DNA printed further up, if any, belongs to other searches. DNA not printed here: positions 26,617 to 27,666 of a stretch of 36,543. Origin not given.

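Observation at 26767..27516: Heliorhodopsin gene with intact retinal-binding Lys and counter-ion Glu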

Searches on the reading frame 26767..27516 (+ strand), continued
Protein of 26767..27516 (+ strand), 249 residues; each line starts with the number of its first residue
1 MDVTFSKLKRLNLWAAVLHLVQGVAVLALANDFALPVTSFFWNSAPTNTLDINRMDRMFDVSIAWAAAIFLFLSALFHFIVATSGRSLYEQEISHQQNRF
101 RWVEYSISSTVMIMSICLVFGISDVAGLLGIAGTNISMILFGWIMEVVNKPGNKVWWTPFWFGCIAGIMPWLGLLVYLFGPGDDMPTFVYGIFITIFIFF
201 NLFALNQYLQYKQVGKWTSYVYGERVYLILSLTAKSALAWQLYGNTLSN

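Call 16: find_related_loci(query=window:26767-27513:+, collection=genome_contigs, flank=6000)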
Query window:26767-27513:+ (249 aa) in genome_contigs; peptide patterns used: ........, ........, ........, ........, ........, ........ (x = any residue, [..] = any of these).
261 stretches matched a pattern; 226 encode a relative of the query (tblastn E <= 1e-3); the best 80 are kept; 80 distinct loci.
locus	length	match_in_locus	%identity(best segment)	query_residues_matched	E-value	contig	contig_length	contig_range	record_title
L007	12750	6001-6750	79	1-248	5e-133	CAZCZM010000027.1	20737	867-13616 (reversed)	MAG TPA_asm: uncultured Bifidobacterium sp. isolate SRP318679_co1_111 genome assembly, contig: NODE_4108_length_20737_co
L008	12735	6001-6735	78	4-248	3e-132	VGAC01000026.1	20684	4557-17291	MAG: Actinomycetota bacterium isolate M_surface_8_m2_026 M_surface_8_m2_026_Ga0194117_10002285, whole genome shotgun seq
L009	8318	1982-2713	83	6-249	4e-132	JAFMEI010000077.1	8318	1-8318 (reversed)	MAG: Ilumatobacteraceae bacterium isolate CPBay_Sum0_6G08_119 NODE_8352_length_8318_cov_7.950139, whole genome shotgun s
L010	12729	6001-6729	78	6-248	5e-132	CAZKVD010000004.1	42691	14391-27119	MAG TPA_asm: uncultured Bifidobacterium sp. isolate SRP278252_co3_59 genome assembly, contig: NODE_1196_length_42691_cov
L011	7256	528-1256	78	6-248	1e-131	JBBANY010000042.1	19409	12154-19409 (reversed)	MAG: Ilumatobacteraceae bacterium isolate EUL_127 ctg42-EUL_127, whole genome shotgun sequence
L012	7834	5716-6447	83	6-249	9e-132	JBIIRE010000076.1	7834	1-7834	MAG: Ilumatobacteraceae bacterium isolate ME2003-08-07pf_3300034283_group2_bin109 Rohwer_bin22_scaffold_9419_c1, whole g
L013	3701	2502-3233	82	6-249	3e-135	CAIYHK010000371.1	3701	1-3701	MAG: uncultured actinobacterium isolate Loclat_bin-05774 genome assembly, contig: bin-05774:371/389, whole genome shotgu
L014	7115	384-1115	81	6-249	6e-130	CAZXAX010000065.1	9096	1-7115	MAG TPA_asm: uncultured Bifidobacterium sp. isolate SRP193358_co1_539 genome assembly, contig: NODE_22976_length_9096_co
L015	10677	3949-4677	77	6-248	1e-129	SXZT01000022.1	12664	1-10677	MAG: Actinomycetota bacterium isolate F1-20-MAGs119 F1-20__c88814, whole genome shotgun sequence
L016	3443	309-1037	76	7-249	3e-133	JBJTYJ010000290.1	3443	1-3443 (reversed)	MAG: Actinomycetota bacterium isolate samp_4443_metabat2_32 samp_4443_2499035, whole genome shotgun sequence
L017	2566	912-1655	75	1-248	2e-129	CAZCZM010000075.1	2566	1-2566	MAG TPA_asm: uncultured Bifidobacterium sp. isolate SRP318679_co1_111 genome assembly, contig: NODE_56792_length_2566_co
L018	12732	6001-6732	66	6-248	2e-112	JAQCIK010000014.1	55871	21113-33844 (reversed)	MAG: Actinomycetota bacterium isolate casp40-mb.285 NODE_1269_length_55871_cov_1.154450, whole genome shotgun sequence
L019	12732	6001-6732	67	6-248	3e-110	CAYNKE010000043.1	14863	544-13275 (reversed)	MAG TPA_asm: uncultured Bifidobacterium sp. isolate SRP124364_co1_10 genome assembly, contig: NODE_4221_length_14863_cov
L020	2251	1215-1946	66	6-248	2e-114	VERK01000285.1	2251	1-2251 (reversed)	MAG: Actinomycetota bacterium isolate ZLKRG39 NODE_75799_length_2251_cov_2.646422, whole genome shotgun sequence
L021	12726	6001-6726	66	8-248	1e-108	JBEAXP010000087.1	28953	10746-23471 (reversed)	MAG: Actinomycetota bacterium isolate NASQAN2011_275_B_bin.44 scaffold_47791, whole genome shotgun sequence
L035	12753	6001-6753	50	1-249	3e-73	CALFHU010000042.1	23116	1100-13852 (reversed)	MAG TPA_asm: uncultured actinobacterium isolate ERR2206790_bin.7_CONCOCT_v1.1_MAG genome assembly, contig: ERZ890879.489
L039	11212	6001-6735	48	4-249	1e-72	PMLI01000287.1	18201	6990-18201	MAG: Acidimicrobiaceae bacterium isolate fen_671 73.20120600_E1D.138_contig_8056, whole genome shotgun sequence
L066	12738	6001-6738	46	2-247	9e-68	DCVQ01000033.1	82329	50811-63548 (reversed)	MAG TPA_asm: Actinobacteria bacterium UBA2184 UBA2184_contig_580, whole genome shotgun sequence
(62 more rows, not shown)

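Call 20: search_protein_families(library=ncbifam, proteins=[window:26767-27516:+], max_evalue=0.00001)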
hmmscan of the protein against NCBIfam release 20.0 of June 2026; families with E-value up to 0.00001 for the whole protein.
window:26767-27516:+ (249 aa): 1 family
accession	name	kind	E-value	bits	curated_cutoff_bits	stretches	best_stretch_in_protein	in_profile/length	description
NF038020.1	HeR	equivalog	7.5e-88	294.2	100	1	8-247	1-244/244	heliorhodopsin HeR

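Call 26: search_solved_structures(query=window:26767-27513:+, max_evalue=1e-30, show_alignments=5)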
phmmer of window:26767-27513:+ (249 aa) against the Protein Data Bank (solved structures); distinct sequences matched with E-value up to 1e-30: 6.
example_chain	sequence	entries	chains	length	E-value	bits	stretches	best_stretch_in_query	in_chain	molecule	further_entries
9ljj_A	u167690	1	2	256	9.1e-75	254.7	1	7-247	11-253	Heliorhodopsin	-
6su3_X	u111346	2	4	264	1e-74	254.6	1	7-247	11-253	48C12 heliorhodopsin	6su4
6uh3_A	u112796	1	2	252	1.3e-74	254.2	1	7-247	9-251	Heliorhodopsin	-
6is6_A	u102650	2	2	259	2.4e-54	187.8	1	2-247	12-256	heliorhodopsin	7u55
7clj_A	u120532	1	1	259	6.2e-54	186.5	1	2-247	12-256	heliorhodopsin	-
9vfc_A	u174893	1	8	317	4e-41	144.5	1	11-246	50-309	heliorhodopsin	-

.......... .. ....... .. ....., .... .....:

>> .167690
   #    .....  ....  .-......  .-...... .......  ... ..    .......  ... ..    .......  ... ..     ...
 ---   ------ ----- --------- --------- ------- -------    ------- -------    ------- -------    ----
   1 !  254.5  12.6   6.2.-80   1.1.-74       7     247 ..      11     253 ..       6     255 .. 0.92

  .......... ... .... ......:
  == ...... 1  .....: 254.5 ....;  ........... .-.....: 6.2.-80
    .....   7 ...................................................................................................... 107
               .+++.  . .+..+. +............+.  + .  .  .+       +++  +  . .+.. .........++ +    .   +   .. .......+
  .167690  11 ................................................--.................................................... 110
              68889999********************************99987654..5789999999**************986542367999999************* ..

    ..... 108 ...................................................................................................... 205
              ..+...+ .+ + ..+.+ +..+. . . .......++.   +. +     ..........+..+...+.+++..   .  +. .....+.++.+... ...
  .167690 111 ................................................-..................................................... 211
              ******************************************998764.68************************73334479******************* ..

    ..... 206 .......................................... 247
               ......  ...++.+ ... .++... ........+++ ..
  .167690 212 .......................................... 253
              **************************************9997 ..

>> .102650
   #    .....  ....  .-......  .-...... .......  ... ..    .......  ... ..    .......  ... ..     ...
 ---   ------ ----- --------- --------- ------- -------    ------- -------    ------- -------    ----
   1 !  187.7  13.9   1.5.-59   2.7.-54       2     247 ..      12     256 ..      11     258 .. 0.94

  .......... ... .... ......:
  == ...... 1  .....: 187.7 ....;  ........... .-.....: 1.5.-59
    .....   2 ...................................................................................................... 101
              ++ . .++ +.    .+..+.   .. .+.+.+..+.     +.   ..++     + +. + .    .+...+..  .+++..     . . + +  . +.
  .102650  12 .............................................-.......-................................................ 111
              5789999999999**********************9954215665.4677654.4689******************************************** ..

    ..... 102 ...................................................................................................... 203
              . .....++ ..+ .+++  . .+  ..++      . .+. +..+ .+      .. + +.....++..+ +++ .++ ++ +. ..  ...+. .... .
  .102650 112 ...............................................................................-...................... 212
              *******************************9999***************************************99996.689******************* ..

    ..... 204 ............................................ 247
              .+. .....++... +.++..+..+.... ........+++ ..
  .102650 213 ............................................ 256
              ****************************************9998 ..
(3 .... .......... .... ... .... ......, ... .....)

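Call 36: search_protein_families(library=pfam, proteins=[L008:4858-5976:+, L012:5258-5695:+, L001:7241-7978:+, L035:4880-5977:+, L018:4901-5935:+, L066:5440-5934:+, L019:6761-7741:-, L009:2744-3190:-, L008:6689-8212:-, L039:4340-5854:-], max_evalue=0.001)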
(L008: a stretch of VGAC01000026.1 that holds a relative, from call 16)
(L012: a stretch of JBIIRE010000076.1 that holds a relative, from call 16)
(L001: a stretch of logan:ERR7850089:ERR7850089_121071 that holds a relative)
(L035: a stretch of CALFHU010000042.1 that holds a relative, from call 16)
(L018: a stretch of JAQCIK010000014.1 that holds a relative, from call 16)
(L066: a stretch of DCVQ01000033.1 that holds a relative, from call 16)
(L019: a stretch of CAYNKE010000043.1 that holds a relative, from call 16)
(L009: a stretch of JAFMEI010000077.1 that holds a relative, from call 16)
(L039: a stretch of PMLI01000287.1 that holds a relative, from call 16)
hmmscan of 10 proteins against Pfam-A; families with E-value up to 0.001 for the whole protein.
L008:4858-5976:+ (373 aa): 0 families

L012:5258-5695:+ (146 aa): 0 families

L001:7241-7978:+ (246 aa): 0 families

L035:4880-5977:+ (366 aa): 1 family
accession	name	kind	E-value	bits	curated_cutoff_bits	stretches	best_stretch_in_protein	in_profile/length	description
PF01594.21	AI-2E_transport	-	3.2e-56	191.3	34.3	1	20-343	3-324/327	AI-2E family transporter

L018:4901-5935:+ (345 aa): 0 families

L066:5440-5934:+ (165 aa): 6 families
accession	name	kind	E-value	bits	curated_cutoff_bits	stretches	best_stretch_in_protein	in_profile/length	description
PF12802.13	MarR_2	-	4.1e-12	46.5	27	1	47-109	2-61/61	MarR family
PF01047.28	MarR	-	1.8e-10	41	24.6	1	68-110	17-59/59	MarR family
PF13463.12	HTH_27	-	1.9e-06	28.5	22.2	1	64-117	14-67/68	Winged helix DNA-binding domain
PF13412.12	HTH_24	-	0.00022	21.2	21.9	1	69-98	18-47/48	Winged helix-turn-helix DNA-binding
PF13545.12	HTH_Crp_2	-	0.00036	20.9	27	1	64-100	18-55/70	Crp-like helix-turn-helix domain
PF09339.16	HTH_IclR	-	0.00076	19.7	22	0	64-100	14-50/52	IclR helix-turn-helix domain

L019:6761-7741:- (327 aa): 8 families
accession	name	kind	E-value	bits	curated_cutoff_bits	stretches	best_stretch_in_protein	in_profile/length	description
PF00561.26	Abhydrolase_1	-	3.6e-25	89.5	25.8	1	90-195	1-113/245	alpha/beta hydrolase fold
PF12146.15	Hydrolase_4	-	6.7e-15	55.5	27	1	91-185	6-107/239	Serine aminopeptidase, S33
PF12697.13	Abhydrolase_6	-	1.4e-14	55.8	26.3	1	92-317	1-216/217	Alpha/beta hydrolase family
PF03096.20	Ndr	-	1.2e-05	24.6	23.3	0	141-191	86-136/283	Ndr family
PF12695.13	Abhydrolase_5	-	1.6e-05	25.2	27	0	261-306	96-141/164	Alpha/beta hydrolase family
PF08386.16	Abhydrolase_4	-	5.8e-05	23.6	21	1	266-324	35-92/103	TAP-like protein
PF02230.22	Abhydrolase_2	-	9e-05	22.8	23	0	152-183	103-134/217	Phospholipase/Carboxylesterase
PF00326.27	Peptidase_S9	-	0.00012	22.1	22.6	0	229-305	112-187/213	Prolyl oligopeptidase family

L009:2744-3190:- (149 aa): 0 families

L008:6689-8212:- (508 aa): 0 families

L039:4340-5854:- (505 aa): 6 families
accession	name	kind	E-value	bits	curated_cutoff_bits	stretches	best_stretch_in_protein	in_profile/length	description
PF11066.14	DUF2867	-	1.4e-35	123.1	27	1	347-489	1-142/142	Protein of unknown function (DUF2867)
PF13460.12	NAD_binding_10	-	2.4e-17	63.8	27.2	1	32-146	1-111/184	NAD(P)H-binding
PF05368.20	NmrA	-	1.4e-08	35.1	27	1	27-150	4-129/298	NmrA-like family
PF01370.27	Epimerase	-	0.00011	22.2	20.9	1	28-100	1-75/240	NAD dependent epimerase/dehydratase family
PF10604.15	Polyketide_cyc2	-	0.00025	21.8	27.4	1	362-473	11-117/142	Polyketide cyclase / dehydrase and lipid transport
PF01073.25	3Beta_HSD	-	0.00049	19.7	22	1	29-130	1-113/280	3-beta hydroxysteroid dehydrogenase/isomerase family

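Call 39: predict_structure(alignment_id=A1)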
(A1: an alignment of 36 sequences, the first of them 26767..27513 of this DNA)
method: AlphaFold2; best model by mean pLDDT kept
length: 249 residues; sequences in the alignment: 36
mean_pLDDT: 82.5   pTM: 0.80
mean pLDDT of the five models: 82.5, 81.1, 76.0, 73.4, 71.5
residues with pLDDT >= 90: 81; 70-90: 121; 50-70: 47; < 50: 0
segments of 3 or more residues with pLDDT < 50: none
pLDDT, mean of each block of 10 residues (from residue 1): 80 96 93 85 56 77 92 95 92 87 86 88 85 83 78 68 69 69 68 84 87 88 92 92 71
secondary structure, 60 per line:
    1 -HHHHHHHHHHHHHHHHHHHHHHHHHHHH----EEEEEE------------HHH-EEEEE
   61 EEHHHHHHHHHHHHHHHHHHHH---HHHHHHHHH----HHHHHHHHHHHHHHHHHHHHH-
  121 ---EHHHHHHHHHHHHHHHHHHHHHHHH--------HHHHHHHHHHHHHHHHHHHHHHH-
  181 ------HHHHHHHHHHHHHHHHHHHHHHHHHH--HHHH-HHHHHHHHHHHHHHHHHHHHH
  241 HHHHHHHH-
elements in order: H2-29 E34-39 E56-62 H63-82 H86-94 H99-119 H125-148 H157-179 H187-212 H215-218 H220-248

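Call 47: find_encoding_contigs(protein=P0001, flank=6000, max_places=4)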
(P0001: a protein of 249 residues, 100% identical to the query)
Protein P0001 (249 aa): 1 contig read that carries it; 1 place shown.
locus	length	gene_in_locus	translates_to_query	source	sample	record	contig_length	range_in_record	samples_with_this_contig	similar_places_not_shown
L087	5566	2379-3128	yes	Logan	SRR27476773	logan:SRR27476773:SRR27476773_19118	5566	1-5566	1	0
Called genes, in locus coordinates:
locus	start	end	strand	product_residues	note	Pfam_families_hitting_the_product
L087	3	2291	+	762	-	?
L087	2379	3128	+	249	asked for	PF18761:Heliorhodopsin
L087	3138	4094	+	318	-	PF00106:adh_short, PF01370:Epimerase (weak), PF08659:KR, PF13561:adh_short_C2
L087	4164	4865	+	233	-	PF14512:TM1586_NiRdase (faint), PF00881:Nitroreductase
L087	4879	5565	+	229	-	?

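Call 48: fold_search(model_id=the predicted structure, library=pdb)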
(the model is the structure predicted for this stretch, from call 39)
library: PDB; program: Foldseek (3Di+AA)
matches with E <= 10: 305; with E <= 0.001: 13
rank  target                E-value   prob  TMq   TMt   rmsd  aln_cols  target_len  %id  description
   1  6su4_A                1.3e-18  1.00  0.89  0.87   2.5       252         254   51  Crystal structure of the 48C12 heliorhodopsin in the blue form at pH 4.3 (released 2019-12-11)
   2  6su3_A                2.2e-18  1.00  0.87  0.85   2.5       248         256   52  Crystal structure of the 48C12 heliorhodopsin in the violet form at pH 8.8 (released 2019-12-11)
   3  6su4_X                2.3e-18  1.00  0.89  0.87   2.5       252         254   51  Crystal structure of the 48C12 heliorhodopsin in the blue form at pH 4.3 (released 2019-12-11)
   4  9ljj_A                2.8e-18  1.00  0.85  0.84   2.7       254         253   51  cryo-EM structure of a nanobody bound heliorhodopsin (released 2025-02-12)
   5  6uh3_A                4.1e-18  1.00  0.88  0.89   2.3       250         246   52  Crystal structure of bacterial heliorhodopsin 48C12 (released 2019-12-04)
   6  6su3_X                8.3e-18  1.00  0.87  0.85   2.4       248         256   52  Crystal structure of the 48C12 heliorhodopsin in the violet form at pH 8.8 (released 2019-12-11)
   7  6uh3_B                1.2e-17  1.00  0.88  0.89   2.4       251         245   51  Crystal structure of bacterial heliorhodopsin 48C12 (released 2019-12-04)
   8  7u55                  2.2e-16  1.00  0.85  0.87   3.2       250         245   41  Crystal structure of Thermoplasmatales archaeon heliorhodopsin at pH 4.5 (released 2022-09-07)
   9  6is6                  2.8e-16  1.00  0.87  0.87   2.8       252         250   41  Crystal structure of Thermoplasmatales archaeon heliorhodopsin (released 2019-09-25)
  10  7clj                  1.6e-15  1.00  0.87  0.86   3.2       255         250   40  Crystal structure of Thermoplasmatales archaeon heliorhodopsin E108D mutant (released 2020-09-02)
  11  8rso_A                2.3e-04  1.00  0.68  0.77   4.2       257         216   15  Crystal structure of marine actinobacteria clade rhodopsin (MAR) in the ground state (released 2025-04-02)
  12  8rsq                  3.4e-04  1.00  0.57  0.39   4.8       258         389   12  Crystal structure of marine actinobacteria clade rhodopsin (MAR) - human GTPase Arf1 (L8K,Q71L) chimera; Ground state (released 2025-04-02)
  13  5jsi_A                5.0e-04  1.00  0.67  0.77   4.3       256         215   15  Structure of membrane protein (released 2017-05-31)
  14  5azd_C                1.2e-03  1.00  0.60  0.59   6.2       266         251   11  Crystal structure of thermophilic rhodopsin. (released 2016-04-27)
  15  7avo_A                1.3e-03  1.00  0.68  0.77   4.3       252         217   13  Structure of marine actinobacteria clade rhodopsin (MacR) in orange form in P1211 space group (released 2022-06-01)
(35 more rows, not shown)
